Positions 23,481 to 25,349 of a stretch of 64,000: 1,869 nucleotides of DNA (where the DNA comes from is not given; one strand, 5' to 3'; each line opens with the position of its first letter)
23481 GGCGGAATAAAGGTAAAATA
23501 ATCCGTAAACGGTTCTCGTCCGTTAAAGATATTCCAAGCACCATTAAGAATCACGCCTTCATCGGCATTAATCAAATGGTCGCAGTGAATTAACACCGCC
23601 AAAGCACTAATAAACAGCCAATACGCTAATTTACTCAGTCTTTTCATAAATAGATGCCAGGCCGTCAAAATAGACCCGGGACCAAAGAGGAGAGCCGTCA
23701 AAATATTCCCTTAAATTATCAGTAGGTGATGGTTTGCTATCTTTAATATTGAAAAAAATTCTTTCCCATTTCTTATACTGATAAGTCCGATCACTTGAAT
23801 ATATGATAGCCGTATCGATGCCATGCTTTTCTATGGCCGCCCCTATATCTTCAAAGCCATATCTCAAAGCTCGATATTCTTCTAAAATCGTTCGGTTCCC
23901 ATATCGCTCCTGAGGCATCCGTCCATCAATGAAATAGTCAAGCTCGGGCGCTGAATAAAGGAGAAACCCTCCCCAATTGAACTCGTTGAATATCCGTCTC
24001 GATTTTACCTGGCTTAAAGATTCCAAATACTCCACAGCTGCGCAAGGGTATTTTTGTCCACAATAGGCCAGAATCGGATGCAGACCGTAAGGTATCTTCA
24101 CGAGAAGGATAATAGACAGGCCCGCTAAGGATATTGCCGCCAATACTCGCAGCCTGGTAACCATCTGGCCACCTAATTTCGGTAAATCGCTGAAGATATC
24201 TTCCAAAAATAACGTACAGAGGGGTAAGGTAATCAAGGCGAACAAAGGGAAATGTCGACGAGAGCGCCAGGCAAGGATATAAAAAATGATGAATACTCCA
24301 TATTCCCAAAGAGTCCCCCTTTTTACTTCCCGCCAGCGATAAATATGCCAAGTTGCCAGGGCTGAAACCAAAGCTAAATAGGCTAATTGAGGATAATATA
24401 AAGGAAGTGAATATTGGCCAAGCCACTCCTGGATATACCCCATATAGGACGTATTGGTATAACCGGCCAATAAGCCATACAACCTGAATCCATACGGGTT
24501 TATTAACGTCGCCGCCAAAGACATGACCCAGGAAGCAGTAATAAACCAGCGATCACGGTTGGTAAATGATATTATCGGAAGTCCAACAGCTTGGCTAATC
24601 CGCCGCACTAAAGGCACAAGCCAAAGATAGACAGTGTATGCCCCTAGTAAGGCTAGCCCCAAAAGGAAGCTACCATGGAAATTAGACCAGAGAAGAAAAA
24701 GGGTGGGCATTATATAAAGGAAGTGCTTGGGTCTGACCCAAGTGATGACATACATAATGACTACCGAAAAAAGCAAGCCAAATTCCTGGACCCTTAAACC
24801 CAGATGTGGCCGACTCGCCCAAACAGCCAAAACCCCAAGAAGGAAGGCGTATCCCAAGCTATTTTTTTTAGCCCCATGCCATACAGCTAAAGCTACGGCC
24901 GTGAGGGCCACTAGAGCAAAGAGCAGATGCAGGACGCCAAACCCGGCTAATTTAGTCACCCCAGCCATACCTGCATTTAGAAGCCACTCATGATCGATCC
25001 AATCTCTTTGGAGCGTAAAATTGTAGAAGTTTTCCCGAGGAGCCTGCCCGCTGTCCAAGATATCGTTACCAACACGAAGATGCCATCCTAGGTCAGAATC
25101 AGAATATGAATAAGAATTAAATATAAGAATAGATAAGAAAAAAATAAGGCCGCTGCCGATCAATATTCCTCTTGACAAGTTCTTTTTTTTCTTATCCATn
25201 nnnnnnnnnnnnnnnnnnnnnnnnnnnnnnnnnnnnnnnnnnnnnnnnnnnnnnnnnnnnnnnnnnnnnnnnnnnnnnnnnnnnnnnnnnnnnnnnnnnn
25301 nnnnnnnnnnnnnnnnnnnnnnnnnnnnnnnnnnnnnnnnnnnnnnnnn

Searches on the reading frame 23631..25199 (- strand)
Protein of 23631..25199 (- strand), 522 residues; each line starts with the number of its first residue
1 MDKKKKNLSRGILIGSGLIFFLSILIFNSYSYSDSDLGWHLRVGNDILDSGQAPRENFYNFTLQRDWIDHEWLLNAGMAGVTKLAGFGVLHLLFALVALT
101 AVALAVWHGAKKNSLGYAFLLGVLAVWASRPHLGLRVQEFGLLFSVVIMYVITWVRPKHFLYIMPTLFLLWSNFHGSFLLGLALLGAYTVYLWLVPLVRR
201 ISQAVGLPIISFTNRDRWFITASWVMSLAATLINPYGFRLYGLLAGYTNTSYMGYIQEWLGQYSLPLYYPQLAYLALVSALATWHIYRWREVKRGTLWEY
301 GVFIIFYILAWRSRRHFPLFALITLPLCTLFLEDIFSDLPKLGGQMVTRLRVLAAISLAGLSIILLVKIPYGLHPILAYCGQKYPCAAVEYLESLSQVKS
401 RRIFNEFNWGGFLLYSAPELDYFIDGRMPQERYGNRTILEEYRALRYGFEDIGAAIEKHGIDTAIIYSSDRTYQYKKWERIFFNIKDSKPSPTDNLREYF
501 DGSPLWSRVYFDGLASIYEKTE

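Call 9: search_protein_families(library=pfam, proteins=[window:23631-25199:-], max_evalue=0.001)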
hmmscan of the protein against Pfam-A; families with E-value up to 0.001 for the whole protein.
window:23631-25199:- (522 aa): 0 families

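Call 67: search_protein_families(library=pfam, proteins=[window:23631-25199:-], max_evalue=10)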
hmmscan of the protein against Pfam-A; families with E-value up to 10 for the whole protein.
window:23631-25199:- (522 aa): 0 families

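Call 68: find_homologous_proteins(query=window:23631-25199:-, max_evalue=0.00001)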
Query window:23631-25199:- (522 aa): 124 proteins with E <= 0.00001 among 8000 candidates; the best 120 are listed.
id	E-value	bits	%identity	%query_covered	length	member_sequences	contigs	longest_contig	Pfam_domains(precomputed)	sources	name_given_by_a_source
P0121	0.0e+0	1195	100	100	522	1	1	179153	-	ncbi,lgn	ncbi:MAG: hypothetical protein ACM3PZ_00195 [Bacillota bacterium]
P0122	3.3e-131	457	45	100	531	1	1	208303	-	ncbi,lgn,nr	ncbi:MAG: hypothetical protein Q8Q67_00920 [bacterium]|nr:hypothetical protein [bacterium]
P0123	3.0e-130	454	43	100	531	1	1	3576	-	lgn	-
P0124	7.4e-129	449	44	100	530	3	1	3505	-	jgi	-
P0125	2.0e-127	444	43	100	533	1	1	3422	-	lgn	-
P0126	3.0e-122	427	42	94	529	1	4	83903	-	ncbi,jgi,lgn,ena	jgi:hypothetical protein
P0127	4.1e-122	427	43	95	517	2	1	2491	-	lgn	-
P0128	3.7e-117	411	40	100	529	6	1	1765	-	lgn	-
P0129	7.1e-117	410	42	100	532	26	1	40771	-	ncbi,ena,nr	ncbi:MAG TPA: hypothetical protein PKH52_01910 [bacterium]|nr:hypothetical protein [bacterium]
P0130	1.2e-116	409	42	98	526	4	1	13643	-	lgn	-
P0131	2.0e-116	408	41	100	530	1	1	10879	-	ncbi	-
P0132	2.0e-115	405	41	94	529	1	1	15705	-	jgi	-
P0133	1.6e-114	402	42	100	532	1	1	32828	-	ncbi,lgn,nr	ncbi:MAG: hypothetical protein PHG95_03790 [Patescibacteria group bacterium]|nr:hypothetical protein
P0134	2.1e-113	398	42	95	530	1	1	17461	-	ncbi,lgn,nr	ncbi:hypothetical protein K9M09_02470 [Patescibacteria group bacterium]|nr:hypothetical protein [Pat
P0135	6.7e-112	393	41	100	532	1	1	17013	-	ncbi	-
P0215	9.0e-58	215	30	96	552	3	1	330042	-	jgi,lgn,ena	-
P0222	2.2e-22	98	27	94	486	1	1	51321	-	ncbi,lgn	-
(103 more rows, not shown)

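Call 74: search_protein_families(library=ncbifam, proteins=[window:23631-25199:-], max_evalue=0.1)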
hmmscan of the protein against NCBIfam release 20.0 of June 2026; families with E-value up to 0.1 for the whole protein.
window:23631-25199:- (522 aa): 0 families

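Call 76: predict_structure(alignment_id=A4)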
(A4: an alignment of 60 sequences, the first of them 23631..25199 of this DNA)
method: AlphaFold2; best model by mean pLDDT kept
length: 522 residues; sequences in the alignment: 60
mean_pLDDT: 94.1   pTM: 0.93
mean pLDDT of the five models: 94.1, 93.7, 93.6, 93.4, 93.0
residues with pLDDT >= 90: 441; 70-90: 77; 50-70: 4; < 50: 0
segments of 3 or more residues with pLDDT < 50: none
pLDDT, mean of each block of 10 residues (from residue 1): 90 95 98 96 98 94 91 98 97 98 94 88 97 97 98 95 98 97 98 93 87 96 98 97 86 92 94 98 94 90 98 98 97 87 87 95 97 94 97 95 97 96 91 92 90 95 97 88 78 90 98 98 86
secondary structure, 60 per line:
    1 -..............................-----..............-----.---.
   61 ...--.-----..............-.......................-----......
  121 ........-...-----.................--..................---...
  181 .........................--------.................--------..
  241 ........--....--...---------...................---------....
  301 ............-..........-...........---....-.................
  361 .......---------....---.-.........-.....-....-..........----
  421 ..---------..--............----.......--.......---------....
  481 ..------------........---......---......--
elements in order: H2-31 H37-50 H72-85 H87-109 H115-128 H138-154 H157-174 H178-205 H214-230 H239-248 H251-254 H269-287 H297-312 H314-323 H325-335 H339-342 H344-367 H386-394 H396-400 E402-405 H407-416 H438-447 H452-458 E461-467 H477-482 H495-502 E506-511 E515-520

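Call 78: fold_search(model_id=the predicted structure, library=pdb)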
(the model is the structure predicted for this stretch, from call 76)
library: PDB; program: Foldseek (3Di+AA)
matches with E <= 10: 329; with E <= 0.001: 17
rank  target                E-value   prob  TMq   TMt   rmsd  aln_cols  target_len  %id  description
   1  6s7t_A                2.3e-07  1.00  0.63  0.48  14.2       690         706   11  Cryo-EM structure of human oligosaccharyltransferase complex OST-B (released 2019-12-18)
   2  7oci_F                9.8e-07  1.00  0.61  0.51  11.8       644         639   11  Cryo-EM structure of yeast Ost6p containing oligosaccharyltransferase complex (released 2022-02-16)
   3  6s7o_A                2.8e-06  1.00  0.61  0.51  11.5       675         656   10  Cryo-EM structure of human oligosaccharyltransferase complex OST-A (released 2019-12-18)
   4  6ftg_5                3.1e-06  1.00  0.57  0.48  14.9       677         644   10  Subtomogram average of OST-containing ribosome-translocon complexes from canine rough microsomal membranes (released 2018-03-21)
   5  3wak                  3.2e-06  1.00  0.51  0.34  12.3       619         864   11  Crystal structure of the Archaeoglobus fulgidus oligosaccharyltransferase (O29867_ARCFU) in the apo form (released 2013-10-30)
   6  8agc_A                4.4e-06  1.00  0.61  0.48   9.5       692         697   11  Structure of yeast oligosaccharylransferase complex with lipid-linked oligosaccharide and non-acceptor peptide bound (released 2022-12-07)
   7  7zli_A                4.5e-06  1.00  0.57  0.47  10.0       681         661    9  Cryo-EM structure of C-mannosyltransferase CeDPY19, in complex with Dol25-P-Man and bound to CMT2-Fab and anti-Fab nan (released 2023-01-11)
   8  7e9s_A                4.7e-06  1.00  0.54  0.36  11.2       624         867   12  Archaeal oligosaccharyltransferase AglB from Archaeoglobus fulgidus in complex with an inhibitory peptide and a dolich (released 2021-09-08)
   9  5gmy_A                4.9e-06  1.00  0.51  0.34  13.3       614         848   12  Crystal structure of the Archaeoglobus fulgidus oligosaccharyltransferase (O29867_ARCFU) tethered with an acceptor pep (released 2017-02-01)
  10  6ezn_F                6.1e-06  1.00  0.62  0.51  12.0       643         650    9  Cryo-EM structure of the yeast oligosaccharyltransferase (OST) complex (released 2018-01-17)
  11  7zlg_A                1.6e-05  1.00  0.52  0.43  10.9       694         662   10  Cryo-EM structure of C-mannosyltransferase CeDPY19, in complex with acceptor peptide and bound to CMT2-Fab and anti-Fa (released 2023-01-11)
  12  6gxc_A                3.2e-05  1.00  0.53  0.41   9.8       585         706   11  Bacterial oligosaccharyltransferase PglB in complex with an inhibitory peptide and a reactive lipid-linked oligosaccha (released 2018-11-14)
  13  3waj                  4.3e-05  1.00  0.49  0.35  12.8       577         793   12  Crystal structure of the Archaeoglobus fulgidus oligosaccharyltransferase (O29867_ARCFU) complex with Zn and sulfate (released 2013-10-30)
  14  8agb_A                1.9e-04  1.00  0.58  0.49  12.5       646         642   10  Structure of yeast oligosaccharylransferase complex with lipid-linked oligosaccharide bound (released 2022-12-07)
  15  5ogl_A                2.5e-04  1.00  0.53  0.41   8.7       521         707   12  Structure of bacterial oligosaccharyltransferase PglB in complex with an acceptor peptide and an lipid-linked oligosac (released 2017-10-25)
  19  3vu0_A                2.2e-02  1.00  0.19  0.57   7.0       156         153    8  Crystal structure of the C-terminal globular domain of oligosaccharyltransferase (AfAglB-S2, AF_0040, O30195_ARCFU) fr (released 2013-01-23)
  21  3vu0_C                3.6e-02  1.00  0.19  0.55   7.6       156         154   10  Crystal structure of the C-terminal globular domain of oligosaccharyltransferase (AfAglB-S2, AF_0040, O30195_ARCFU) fr (released 2013-01-23)
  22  3vu0_B                6.9e-02  1.00  0.19  0.52   7.5       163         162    8  Crystal structure of the C-terminal globular domain of oligosaccharyltransferase (AfAglB-S2, AF_0040, O30195_ARCFU) fr (released 2013-01-23)
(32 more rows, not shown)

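Call 80: find_encoding_contigs(protein=P0215, flank=6000, max_places=1)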
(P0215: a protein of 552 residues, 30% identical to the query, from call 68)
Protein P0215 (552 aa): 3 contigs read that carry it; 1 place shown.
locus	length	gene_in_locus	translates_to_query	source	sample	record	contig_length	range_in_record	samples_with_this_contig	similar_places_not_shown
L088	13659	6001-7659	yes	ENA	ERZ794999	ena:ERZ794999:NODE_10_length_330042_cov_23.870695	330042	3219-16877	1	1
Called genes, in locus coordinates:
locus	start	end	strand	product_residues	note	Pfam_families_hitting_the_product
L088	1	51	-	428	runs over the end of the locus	PF05697:Trigger_N, PF00254:FKBP_C (weak), PF05698:Trigger_C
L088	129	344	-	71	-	-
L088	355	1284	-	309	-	PF01368:DHH, PF02833:DHHA2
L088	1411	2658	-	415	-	PF08529:NusA_N, PF00575:S1 (weak), PF13184:KH_NusA_1st, PF26594:KH_NusA_2nd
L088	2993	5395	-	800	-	PF01326:PPDK_N, PF00391:PEP-utilizers, PF02896:PEP-utilizers_C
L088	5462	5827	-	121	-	PF09685:MamF_MmsF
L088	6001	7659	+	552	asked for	-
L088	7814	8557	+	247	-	PF00535:Glycos_transf_2, PF10111:Glyco_tranf_2_2, PF13641:Glyco_tranf_2_3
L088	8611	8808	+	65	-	-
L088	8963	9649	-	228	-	PF01509:TruB_N, PF16198:TruB_C_2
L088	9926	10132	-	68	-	-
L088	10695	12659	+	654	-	PF04760:IF2_N (faint), PF00009:GTP_EFTU, PF01926:MMR_HSR1, PF02421:FeoB_N (faint), PF22042:EF-G_D2, PF11987:IF-2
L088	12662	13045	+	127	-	PF02033:RBFA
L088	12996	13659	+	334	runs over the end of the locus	PF01368:DHH, PF02272:DHHA1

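Call 81: find_encoding_contigs(protein=P0222, flank=6000, max_places=1)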
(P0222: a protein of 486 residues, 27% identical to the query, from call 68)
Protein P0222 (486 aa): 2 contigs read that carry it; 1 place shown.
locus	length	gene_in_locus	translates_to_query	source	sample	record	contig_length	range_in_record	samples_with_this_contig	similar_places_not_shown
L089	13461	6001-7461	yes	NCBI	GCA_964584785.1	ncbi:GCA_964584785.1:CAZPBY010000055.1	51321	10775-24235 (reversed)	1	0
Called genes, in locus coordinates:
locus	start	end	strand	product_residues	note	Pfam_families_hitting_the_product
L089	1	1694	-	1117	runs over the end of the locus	PF25852:DUF6242_C (weak), PF15902:Sortilin-Vps10 (faint), PF02369:Big_1 (weak)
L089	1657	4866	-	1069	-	PF10282:Lactonase (faint), PF21783:YNCE (faint)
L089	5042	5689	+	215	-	PF13371:TPR_9 (faint), PF13424:TPR_12 (faint), PF14561:TPR_20 (faint), PF23914:TPR_CcmH_CycH (faint), PF13414:TPR_11 (faint), PF13428:TPR_14 (faint), PF13432:TPR_16, PF14559:TPR_19 (weak), +6 more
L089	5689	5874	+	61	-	PF04964:Flp_Fap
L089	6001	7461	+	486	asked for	-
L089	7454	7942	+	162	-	PF01478:Peptidase_A24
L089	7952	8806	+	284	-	PF08666:SAF (weak), PF16976:RcpC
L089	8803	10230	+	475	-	PF13629:T2SS-T3SS_pil_N, PF00263:Secretin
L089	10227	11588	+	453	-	PF13400:Tad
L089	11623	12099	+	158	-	PF07811:TadE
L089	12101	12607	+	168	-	PF07811:TadE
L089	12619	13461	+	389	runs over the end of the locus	PF00072:Response_reg (weak), PF01656:CbiA, PF13614:AAA_31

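Call 86: find_related_loci(query=A6, collection=metagenome_contigs, flank=7000)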
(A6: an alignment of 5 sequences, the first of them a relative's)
Query A6 (486 aa) in metagenome_contigs; peptide patterns used: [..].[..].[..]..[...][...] (x = any residue, [..] = any of these).
600 stretches matched a pattern (row limit reached: there are more); 557 encode a relative of the query (tblastn E <= 1e-3); the best 80 are kept; 80 distinct loci.
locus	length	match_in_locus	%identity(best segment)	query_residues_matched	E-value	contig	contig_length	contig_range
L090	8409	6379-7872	59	3-480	0e+0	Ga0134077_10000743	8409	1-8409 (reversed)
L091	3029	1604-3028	59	3-467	0e+0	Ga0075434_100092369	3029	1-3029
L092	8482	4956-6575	55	3-480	6e-178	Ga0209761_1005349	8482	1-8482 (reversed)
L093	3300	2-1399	59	25-480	3e-180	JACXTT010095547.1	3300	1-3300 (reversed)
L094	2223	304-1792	59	3-480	2e-159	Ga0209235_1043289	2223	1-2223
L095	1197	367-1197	56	9-277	2e-103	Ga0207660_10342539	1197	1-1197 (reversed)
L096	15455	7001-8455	39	10-482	4e-89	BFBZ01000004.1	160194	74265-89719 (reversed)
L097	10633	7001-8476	39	11-478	3e-88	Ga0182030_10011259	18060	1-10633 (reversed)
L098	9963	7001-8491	35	9-480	3e-85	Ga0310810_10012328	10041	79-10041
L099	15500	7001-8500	39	11-483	3e-85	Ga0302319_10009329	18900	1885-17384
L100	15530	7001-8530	34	9-481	7e-81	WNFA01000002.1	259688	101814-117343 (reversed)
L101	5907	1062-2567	35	9-483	2e-80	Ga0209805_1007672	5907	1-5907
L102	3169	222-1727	36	9-483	1e-81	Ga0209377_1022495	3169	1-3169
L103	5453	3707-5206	34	9-480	1e-77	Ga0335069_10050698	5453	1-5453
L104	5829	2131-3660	35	8-485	3e-73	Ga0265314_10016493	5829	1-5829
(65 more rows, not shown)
